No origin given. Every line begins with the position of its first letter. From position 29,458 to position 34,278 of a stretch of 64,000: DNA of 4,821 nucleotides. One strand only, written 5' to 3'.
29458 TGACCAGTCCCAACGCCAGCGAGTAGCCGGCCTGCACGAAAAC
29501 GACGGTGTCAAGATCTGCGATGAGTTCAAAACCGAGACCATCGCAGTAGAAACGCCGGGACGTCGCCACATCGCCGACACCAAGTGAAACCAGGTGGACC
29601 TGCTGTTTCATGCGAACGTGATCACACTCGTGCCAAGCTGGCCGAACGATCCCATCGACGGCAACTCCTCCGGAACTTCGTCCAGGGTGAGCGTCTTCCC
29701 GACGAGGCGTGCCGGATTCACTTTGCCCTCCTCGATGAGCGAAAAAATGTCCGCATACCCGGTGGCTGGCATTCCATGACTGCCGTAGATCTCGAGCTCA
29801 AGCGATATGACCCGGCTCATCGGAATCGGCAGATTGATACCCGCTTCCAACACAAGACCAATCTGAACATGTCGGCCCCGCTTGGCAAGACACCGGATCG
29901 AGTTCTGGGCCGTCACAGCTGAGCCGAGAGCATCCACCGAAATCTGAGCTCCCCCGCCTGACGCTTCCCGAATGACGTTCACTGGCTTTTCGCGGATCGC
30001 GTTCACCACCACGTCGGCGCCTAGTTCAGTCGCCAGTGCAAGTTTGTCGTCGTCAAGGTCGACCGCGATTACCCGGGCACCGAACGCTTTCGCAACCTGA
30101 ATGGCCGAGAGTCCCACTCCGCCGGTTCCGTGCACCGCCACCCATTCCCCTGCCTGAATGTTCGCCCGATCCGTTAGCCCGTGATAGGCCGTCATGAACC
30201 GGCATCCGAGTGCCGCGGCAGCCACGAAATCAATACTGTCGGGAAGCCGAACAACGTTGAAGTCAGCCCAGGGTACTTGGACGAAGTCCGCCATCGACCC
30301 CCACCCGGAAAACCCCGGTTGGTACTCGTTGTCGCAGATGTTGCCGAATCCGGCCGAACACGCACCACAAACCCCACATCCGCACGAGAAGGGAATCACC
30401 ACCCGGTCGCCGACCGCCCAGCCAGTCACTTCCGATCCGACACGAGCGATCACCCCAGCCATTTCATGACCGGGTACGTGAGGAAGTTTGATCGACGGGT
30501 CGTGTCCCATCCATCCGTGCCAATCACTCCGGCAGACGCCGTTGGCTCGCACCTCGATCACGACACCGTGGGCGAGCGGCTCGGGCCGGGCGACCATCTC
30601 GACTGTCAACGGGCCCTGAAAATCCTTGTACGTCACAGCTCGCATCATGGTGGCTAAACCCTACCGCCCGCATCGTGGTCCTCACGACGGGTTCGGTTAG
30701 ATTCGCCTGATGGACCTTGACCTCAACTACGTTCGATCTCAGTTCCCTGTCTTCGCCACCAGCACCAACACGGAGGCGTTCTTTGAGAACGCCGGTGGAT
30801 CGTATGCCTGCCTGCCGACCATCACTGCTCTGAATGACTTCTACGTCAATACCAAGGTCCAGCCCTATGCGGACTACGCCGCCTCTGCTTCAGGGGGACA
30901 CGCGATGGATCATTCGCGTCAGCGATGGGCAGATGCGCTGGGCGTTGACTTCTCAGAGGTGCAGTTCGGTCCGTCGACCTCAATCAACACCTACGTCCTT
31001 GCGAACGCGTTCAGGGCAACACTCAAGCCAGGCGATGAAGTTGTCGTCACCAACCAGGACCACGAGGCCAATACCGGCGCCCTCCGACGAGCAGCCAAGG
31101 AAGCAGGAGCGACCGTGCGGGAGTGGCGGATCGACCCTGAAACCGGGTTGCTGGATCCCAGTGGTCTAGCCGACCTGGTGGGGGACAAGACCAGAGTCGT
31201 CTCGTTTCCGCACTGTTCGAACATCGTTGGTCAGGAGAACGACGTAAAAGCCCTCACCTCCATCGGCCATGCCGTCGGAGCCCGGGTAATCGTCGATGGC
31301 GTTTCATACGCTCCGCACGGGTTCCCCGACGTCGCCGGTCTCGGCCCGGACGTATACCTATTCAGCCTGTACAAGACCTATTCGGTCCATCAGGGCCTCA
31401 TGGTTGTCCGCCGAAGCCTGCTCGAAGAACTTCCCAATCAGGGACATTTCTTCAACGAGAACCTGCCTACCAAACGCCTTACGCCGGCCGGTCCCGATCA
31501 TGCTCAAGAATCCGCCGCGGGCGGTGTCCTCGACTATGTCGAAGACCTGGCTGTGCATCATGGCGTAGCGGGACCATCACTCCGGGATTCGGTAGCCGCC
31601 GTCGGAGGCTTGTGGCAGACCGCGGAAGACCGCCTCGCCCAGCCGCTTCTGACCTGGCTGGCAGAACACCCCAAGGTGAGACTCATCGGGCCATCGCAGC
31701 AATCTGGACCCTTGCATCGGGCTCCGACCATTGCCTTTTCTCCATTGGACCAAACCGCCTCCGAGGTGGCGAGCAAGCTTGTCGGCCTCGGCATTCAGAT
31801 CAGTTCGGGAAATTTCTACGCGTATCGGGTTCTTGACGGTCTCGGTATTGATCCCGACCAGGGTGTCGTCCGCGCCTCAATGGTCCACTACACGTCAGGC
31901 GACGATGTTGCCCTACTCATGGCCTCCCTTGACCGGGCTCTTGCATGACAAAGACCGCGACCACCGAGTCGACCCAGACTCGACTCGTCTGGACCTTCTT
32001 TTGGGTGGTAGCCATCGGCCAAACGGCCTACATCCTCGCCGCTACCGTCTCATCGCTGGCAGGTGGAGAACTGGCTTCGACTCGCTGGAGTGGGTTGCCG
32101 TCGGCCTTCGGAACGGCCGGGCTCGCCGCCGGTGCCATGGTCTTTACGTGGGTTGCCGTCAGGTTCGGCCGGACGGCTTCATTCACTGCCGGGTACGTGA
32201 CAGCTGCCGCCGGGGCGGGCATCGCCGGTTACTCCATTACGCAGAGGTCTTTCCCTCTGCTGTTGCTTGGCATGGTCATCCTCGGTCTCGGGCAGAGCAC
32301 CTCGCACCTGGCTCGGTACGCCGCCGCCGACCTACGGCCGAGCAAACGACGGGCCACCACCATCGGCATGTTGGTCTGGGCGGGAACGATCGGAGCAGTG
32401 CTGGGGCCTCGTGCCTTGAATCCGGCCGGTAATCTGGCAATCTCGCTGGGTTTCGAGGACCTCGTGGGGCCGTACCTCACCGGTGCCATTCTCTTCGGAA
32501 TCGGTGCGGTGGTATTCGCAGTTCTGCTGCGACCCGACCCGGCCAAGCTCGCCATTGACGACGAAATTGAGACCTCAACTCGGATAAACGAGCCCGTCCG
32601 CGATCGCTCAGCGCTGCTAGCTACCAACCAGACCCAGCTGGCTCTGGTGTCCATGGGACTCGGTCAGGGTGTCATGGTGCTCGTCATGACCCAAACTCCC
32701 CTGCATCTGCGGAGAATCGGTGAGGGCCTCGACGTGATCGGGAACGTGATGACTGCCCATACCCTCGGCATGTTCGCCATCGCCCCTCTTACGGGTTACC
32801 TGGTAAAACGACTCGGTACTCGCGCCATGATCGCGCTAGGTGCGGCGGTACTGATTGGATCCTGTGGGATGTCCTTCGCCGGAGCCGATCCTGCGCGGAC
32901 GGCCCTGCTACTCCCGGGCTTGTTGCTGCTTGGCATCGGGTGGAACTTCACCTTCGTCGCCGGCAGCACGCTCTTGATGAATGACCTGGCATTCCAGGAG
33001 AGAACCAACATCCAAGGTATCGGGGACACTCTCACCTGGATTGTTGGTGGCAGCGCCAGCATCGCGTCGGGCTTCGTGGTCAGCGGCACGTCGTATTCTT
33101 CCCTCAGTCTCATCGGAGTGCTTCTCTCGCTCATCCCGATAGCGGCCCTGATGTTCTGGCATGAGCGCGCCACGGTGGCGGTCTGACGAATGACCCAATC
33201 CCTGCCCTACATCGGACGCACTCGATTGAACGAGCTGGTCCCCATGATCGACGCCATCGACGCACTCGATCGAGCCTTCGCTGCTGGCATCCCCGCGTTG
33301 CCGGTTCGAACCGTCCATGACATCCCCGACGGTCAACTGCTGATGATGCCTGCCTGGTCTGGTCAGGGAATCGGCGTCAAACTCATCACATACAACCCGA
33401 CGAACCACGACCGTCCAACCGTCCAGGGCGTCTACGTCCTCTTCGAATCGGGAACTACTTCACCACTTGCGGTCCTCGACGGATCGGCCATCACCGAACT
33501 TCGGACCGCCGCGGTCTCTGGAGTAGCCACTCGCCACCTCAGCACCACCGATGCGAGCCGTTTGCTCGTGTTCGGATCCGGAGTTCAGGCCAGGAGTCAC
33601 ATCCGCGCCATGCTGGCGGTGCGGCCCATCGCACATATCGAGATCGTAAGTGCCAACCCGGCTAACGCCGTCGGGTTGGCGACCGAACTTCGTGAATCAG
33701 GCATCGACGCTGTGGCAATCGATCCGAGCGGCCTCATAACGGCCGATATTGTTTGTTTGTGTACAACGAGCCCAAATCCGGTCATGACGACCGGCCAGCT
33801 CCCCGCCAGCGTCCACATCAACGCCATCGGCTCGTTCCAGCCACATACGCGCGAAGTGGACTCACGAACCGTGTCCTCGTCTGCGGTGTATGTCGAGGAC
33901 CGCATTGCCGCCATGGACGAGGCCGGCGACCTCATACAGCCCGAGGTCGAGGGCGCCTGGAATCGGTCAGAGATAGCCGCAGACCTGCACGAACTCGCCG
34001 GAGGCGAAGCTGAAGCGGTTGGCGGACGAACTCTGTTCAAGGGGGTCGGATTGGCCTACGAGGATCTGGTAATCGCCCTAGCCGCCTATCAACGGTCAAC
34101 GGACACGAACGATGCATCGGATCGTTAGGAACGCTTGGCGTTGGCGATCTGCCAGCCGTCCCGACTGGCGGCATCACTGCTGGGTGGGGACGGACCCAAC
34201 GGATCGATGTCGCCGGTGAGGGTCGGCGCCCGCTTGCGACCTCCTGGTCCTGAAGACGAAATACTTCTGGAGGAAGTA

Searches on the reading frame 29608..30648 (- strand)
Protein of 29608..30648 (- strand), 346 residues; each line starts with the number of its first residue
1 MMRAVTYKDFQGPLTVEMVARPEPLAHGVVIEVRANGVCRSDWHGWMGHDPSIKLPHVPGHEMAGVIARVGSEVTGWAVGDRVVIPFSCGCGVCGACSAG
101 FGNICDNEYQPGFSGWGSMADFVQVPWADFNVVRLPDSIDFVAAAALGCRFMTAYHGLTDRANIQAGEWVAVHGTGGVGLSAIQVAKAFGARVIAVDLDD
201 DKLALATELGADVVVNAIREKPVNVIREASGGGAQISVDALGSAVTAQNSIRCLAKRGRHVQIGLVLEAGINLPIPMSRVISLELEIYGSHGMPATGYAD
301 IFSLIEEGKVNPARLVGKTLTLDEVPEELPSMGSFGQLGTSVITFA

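Call 3: search_protein_families(library=pfam, proteins=[window:29608-30648:-], max_evalue=0.001)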
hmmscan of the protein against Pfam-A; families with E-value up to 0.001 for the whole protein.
window:29608-30648:- (346 aa): 4 families
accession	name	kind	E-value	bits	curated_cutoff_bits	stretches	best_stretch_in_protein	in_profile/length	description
PF00107.32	ADH_zinc_N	-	1.2e-29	103.3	31.8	1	177-294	1-116/129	Zinc-binding dehydrogenase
PF08240.17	ADH_N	-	1.1e-26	93.5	23.5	1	27-137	3-104/104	Alcohol dehydrogenase GroES-like domain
PF13602.12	ADH_zinc_N_2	-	3e-06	28.6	27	1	209-327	1-118/134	Zinc-binding dehydrogenase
PF01262.27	AlaDh_PNT_C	-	4e-05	23.6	23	1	170-215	31-78/214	Alanine dehydrogenase/PNT, C-terminal domain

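Call 4: search_protein_families(library=ncbifam, proteins=[window:29608-30648:-], max_evalue=0.001)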
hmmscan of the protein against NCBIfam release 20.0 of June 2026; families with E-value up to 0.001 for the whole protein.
window:29608-30648:- (346 aa): 28 families (the best 25 are shown)
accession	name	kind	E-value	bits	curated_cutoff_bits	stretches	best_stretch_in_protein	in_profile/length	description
NF010344.0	PRK13771.1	subfamily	1.1e-51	175.8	349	1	2-344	1-332/334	putative alcohol dehydrogenase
NF041097.1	keto_inos_dh_IolM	equivalog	4.2e-51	173.8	450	1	14-330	40-375/389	scyllo-inosose 3-dehydrogenase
NF006940.0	PRK09422.1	equivalog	3.2e-49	167.7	344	1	24-334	21-324/338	alcohol dehydrogenase AdhP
TIGR03989.1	Rxyl_3153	subfamily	5.2e-47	160.9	440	2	118-330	140-356/370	NDMA-dependent alcohol dehydrogenase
TIGR02824.1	quinone_pig3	subfamily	1.2e-43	149.3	296.8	2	117-290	92-262/325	putative NAD(P)H quinone oxidoreductase, PIG3 family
NF041172.1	AcrlCoa_red_Thmprot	equivalog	3.9e-43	147.7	500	1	2-339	1-328/334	acryloyl-CoA reductase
TIGR03451.1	mycoS_dep_FDH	equivalog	3.2e-42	144.6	512.9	1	3-343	3-356/358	S-(hydroxymethyl)mycothiol dehydrogenase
NF003808.0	PRK05396.1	equivalog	1e-40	139.7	380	1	2-334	1-330/341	L-threonine 3-dehydrogenase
TIGR00692.1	tdh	equivalog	7e-40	137.1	458.35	1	18-343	15-338/340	L-threonine 3-dehydrogenase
NF007489.0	PRK10083.1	equivalog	8.5e-39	133.5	376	1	14-327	12-318/339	Zn-dependent oxidoreductase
NF047908.1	AldhRedAhr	equivalog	4.5e-33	114.5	470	1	23-312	25-305/335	NADPH-dependent aldehyde reductase Ahr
TIGR02818.1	adh_III_F_hyde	equivalog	7.7e-33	114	543.95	2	129-275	148-297/368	S-(hydroxymethyl)glutathione dehydrogenase/class III alcohol dehydrogenase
TIGR03201.1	dearomat_had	equivalog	2e-31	109.4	338.65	1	13-318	10-323/349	6-hydroxycyclohex-1-ene-1-carbonyl-CoA dehydrogenase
TIGR03366.1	HpnZ_proposed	hypoth_equivalog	9.3e-30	103.9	328.1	1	28-325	7-315/315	putative phosphonate catabolism associated alcohol dehydrogenase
TIGR02822.1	adh_fam_2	subfamily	3.3e-28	98.7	283.5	1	11-224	12-223/329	zinc-binding alcohol dehydrogenase family protein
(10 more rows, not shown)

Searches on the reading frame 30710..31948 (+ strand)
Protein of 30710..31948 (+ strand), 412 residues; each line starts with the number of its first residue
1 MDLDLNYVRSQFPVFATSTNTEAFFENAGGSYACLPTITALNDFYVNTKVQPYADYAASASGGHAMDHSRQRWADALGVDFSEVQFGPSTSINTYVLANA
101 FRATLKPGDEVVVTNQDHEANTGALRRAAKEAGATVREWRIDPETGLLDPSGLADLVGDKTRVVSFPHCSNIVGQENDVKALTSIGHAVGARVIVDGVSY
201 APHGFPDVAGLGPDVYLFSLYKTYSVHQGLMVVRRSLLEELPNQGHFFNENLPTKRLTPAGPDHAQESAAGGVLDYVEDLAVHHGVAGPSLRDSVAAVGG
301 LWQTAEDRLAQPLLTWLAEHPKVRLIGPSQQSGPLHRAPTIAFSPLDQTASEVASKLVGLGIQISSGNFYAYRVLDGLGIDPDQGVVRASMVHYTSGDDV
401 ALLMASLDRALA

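Call 3: search_protein_families(library=pfam, proteins=[window:30710-31948:+], max_evalue=0.001)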
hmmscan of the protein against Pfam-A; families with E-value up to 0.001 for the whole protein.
window:30710-31948:+ (412 aa): 3 families
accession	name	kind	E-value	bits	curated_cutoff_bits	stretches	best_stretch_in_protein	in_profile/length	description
PF00266.25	Aminotran_5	-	1.6e-40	139.6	21.5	2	24-242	2-222/371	Aminotransferase class-V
PF01053.26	Cys_Met_Meta_PP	-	1.6e-06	27.4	27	1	98-231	81-207/381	Cys/Met metabolism PLP-dependent enzyme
PF01041.23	DegT_DnrJ_EryC1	-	3.2e-05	23.7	19.8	1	99-196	54-145/360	DegT/DnrJ/EryC1/StrS aminotransferase family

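Call 4: search_protein_families(library=ncbifam, proteins=[window:30710-31948:+], max_evalue=0.001)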
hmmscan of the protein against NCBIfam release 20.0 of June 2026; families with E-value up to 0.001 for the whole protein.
window:30710-31948:+ (412 aa): 24 families
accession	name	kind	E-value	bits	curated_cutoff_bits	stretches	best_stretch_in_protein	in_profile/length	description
TIGR01976.1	am_tr_V_VC1184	hypoth_equivalog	3.9e-80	270.1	352.35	1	4-407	2-401/401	cysteine desulfurase-like protein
TIGR01979.1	sufS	subfamily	7.8e-39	133.7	475.1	2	7-242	2-242/403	SufS family cysteine desulfurase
NF006791.0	PRK09295.1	equivalog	2.1e-30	106.1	661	1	2-243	2-248/406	cysteine desulfurase SufS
TIGR03392.1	FeS_syn_CsdA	equivalog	4.9e-30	105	493.6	2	6-242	4-240/398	cysteine desulfurase CsdA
NF041166.1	f2_encap_cargo1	exception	4.3e-29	102.1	800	1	3-242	225-469/623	family 2A encapsulin nanocompartment cargo protein cysteine desulfurase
NF008126.0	PRK10874.1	equivalog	5.3e-29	101.6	607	2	4-242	5-243/401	cysteine desulfurase CsdA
TIGR01977.1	am_tr_V_EF2568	hypoth_equivalog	6.5e-13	48.4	377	1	24-201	2-178/376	cysteine desulfurase family protein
NF040779.1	Sec_lyase_SclA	exception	2.3e-10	39.9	525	1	38-222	17-198/378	selenocysteine lyase SclA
TIGR03402.1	FeS_nifS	equivalog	7.2e-10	38.2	530.75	1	39-198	17-174/379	cysteine desulfurase NifS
TIGR03947.1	viomycin_VioD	equivalog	4e-09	35.8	390.9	1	97-197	82-182/359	capreomycidine synthase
NF005695.0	PRK07503.1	equivalog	7.1e-09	34.8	666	1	99-230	95-219/403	methionine gamma-lyase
TIGR03235.1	DNA_S_dndA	equivalog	1.1e-07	31.5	480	1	56-196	34-174/353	cysteine desulfurase DndA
NF005871.0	PRK07811.1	equivalog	8.1e-07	27.9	513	1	99-227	91-212/389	cystathionine gamma-synthase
NF006488.0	PRK08912.1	equivalog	1.1e-06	27.9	498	1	65-196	71-198/387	aminotransferase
TIGR01325.1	O_suc_HS_sulf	equivalog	1.1e-05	24.2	510.05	1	156-222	135-200/380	O-succinylhomoserine sulfhydrylase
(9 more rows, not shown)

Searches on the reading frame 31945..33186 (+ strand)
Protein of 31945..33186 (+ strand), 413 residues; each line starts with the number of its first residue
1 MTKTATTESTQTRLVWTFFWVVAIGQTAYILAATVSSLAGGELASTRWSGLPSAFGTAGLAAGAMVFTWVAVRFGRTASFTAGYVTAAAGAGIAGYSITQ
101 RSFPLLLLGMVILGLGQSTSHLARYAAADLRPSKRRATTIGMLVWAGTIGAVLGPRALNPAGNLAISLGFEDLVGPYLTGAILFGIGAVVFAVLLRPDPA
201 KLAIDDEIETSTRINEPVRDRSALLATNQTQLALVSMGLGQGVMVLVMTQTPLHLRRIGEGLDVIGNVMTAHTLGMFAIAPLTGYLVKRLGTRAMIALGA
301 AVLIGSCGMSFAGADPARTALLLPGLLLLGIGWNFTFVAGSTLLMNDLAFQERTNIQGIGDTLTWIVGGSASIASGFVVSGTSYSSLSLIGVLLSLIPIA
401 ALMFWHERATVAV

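Call 3: search_protein_families(library=pfam, proteins=[window:31945-33186:+], max_evalue=0.001)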
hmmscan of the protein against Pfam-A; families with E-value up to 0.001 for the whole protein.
window:31945-33186:+ (413 aa): 3 families
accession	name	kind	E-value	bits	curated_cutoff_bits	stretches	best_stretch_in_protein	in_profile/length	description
PF07690.21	MFS_1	-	8.3e-26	91.2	33.4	2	31-368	15-343/347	Major Facilitator Superfamily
PF00083.30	Sugar_tr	-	0.00015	21.2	22.3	1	40-154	43-154/452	Sugar (and other) transporter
PF13347.12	MFS_2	-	0.00091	18.3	27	1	180-340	178-335/427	MFS/sugar transport protein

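Call 4: search_protein_families(library=ncbifam, proteins=[window:31945-33186:+], max_evalue=0.001)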
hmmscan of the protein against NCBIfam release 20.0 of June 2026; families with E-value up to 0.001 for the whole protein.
window:31945-33186:+ (413 aa): 2 families
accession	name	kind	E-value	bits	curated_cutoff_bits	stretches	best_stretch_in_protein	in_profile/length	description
TIGR00895.1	2A0115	subfamily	3.7e-05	22.8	418.55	1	9-155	249-391/398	aromatic acid/H+ symport family MFS transporter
TIGR00879.1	SP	subfamily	0.00048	18.8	237.8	1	43-154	96-207/510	sugar porter family MFS transporter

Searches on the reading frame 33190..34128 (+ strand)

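Call 3: search_protein_families(library=pfam, proteins=[window:33190-34128:+], max_evalue=0.001)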
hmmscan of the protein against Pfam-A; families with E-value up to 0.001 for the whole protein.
window:33190-34128:+ (312 aa): 2 families
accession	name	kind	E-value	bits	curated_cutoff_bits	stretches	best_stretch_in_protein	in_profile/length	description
PF02423.21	OCD_Mu_crystall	-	5e-45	154.3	24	1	21-305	22-312/314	Ornithine cyclodeaminase/mu-crystallin family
PF01488.26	Shikimate_DH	-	0.00017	22.1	24.3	1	113-206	3-97/138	Shikimate / quinate 5-dehydrogenase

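Call 4: search_protein_families(library=ncbifam, proteins=[window:33190-34128:+], max_evalue=0.001)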
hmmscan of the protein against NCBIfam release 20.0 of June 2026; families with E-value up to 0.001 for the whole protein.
window:33190-34128:+ (312 aa): 15 families
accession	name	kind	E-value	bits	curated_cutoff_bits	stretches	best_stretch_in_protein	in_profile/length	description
NF004793.0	PRK06141.1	equivalog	9.3e-72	241.6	322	1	10-304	6-312/314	bifunctional Delta(1)-pyrroline-2-carboxylate/Delta(1)-piperideine-2-carboxylate reductase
NF006379.0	PRK08618.1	equivalog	1.4e-56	192.2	417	1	12-307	8-319/326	ornithine cyclodeaminase family protein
NF005603.0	PRK07340.1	equivalog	9.3e-51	172.9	266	1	18-303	20-303/307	delta(1)-pyrroline-2-carboxylate reductase family protein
NF045512.1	PyrPipCarbRedLhpI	equivalog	1e-42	146.4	400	1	17-299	15-293/298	bifunctional Delta(1)-pyrroline-2-carboxylate/Delta(1)-piperideine-2-carboxylate reductase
TIGR02371.1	ala_DH_arch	equivalog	1.8e-32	112.8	409.15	1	11-305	8-315/325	alanine dehydrogenase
NF006141.0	PRK08291.1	equivalog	2.3e-31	109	408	1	76-307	85-323/330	cyclodeaminase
TIGR02992.1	ectoine_eutC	equivalog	8.6e-31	107.2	471.65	1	61-306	67-319/326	ectoine utilization protein EutC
NF045643.1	ImmsucRedBhcD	equivalog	1e-24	87.5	500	1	58-307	61-314/321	iminosuccinate reductase BhcD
TIGR03944.1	dehyd_SbnB_fam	equivalog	4e-24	85.2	326.9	1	51-307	55-319/327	2,3-diaminopropionate biosynthesis protein SbnB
NF005762.1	PRK07589.1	equivalog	1.8e-23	83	350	1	40-302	44-308/334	ornithine cyclodeaminase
NF005011.0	PRK06407.1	subfamily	5.7e-23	81.6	337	1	7-297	4-293/302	ornithine cyclodeaminase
NF005296.0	PRK06823.1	equivalog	2.5e-14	53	438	1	69-262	74-270/315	ornithine cyclodeaminase family protein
NF004848.0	PRK06199.1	subfamily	3.5e-13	49.4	362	1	44-159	72-193/379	tyramine oxidase subunit B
TIGR01035.1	hemA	equivalog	6.9e-06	25.2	209.55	1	107-207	166-263/416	glutamyl-tRNA reductase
NF000744.0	PRK00045.1-3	equivalog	0.00047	19.1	429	1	104-209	165-275/447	glutamyl-tRNA reductase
